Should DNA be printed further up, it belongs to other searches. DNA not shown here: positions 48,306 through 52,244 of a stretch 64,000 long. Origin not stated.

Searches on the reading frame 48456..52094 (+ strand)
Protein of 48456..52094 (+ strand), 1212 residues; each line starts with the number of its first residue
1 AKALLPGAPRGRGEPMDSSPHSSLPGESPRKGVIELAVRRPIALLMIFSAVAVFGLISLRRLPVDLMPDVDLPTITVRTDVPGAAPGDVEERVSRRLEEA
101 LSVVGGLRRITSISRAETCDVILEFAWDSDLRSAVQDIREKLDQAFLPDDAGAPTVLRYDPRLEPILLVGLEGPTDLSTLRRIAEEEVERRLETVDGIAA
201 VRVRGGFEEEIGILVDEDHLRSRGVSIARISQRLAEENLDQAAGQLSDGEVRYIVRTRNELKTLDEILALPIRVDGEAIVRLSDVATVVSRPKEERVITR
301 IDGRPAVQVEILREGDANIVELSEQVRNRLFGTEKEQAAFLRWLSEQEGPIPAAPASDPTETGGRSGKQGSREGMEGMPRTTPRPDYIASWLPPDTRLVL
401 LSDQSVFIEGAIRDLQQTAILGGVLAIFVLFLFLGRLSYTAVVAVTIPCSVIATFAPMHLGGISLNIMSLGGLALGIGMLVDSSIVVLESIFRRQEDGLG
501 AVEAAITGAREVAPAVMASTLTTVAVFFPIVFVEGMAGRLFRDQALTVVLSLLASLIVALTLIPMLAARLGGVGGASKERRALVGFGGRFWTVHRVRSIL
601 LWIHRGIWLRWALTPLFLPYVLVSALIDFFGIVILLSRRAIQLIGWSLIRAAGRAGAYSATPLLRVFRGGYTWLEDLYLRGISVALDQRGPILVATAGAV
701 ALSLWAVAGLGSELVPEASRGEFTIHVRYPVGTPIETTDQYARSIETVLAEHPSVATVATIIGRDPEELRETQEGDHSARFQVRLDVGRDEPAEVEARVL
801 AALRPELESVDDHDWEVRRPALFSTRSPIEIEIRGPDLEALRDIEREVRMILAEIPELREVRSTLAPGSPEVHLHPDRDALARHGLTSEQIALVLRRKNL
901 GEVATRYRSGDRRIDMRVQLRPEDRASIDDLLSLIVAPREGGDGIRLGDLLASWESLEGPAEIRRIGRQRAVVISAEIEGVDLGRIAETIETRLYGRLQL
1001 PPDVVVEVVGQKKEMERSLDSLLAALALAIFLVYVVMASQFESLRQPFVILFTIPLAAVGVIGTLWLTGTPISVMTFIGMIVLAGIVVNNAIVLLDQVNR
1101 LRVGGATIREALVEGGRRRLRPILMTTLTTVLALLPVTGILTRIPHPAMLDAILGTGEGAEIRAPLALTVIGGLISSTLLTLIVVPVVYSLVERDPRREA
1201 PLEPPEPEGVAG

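Call 20: search_protein_families(library=pfam, proteins=[window:48456-52094:+], max_evalue=0.001)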
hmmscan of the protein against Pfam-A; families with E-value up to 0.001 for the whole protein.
window:48456-52094:+ (1212 aa): 2 families
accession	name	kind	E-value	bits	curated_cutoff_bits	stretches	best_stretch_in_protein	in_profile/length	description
PF00873.25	ACR_tran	-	1.2e-222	742.1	28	3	664-1192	502-1020/1021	AcrB/AcrD/AcrF family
PF02355.23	SecD_SecF_C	-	5.8e-05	23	20.5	1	1021-1138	32-150/189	Protein export membrane protein SecD/SecF, C-terminal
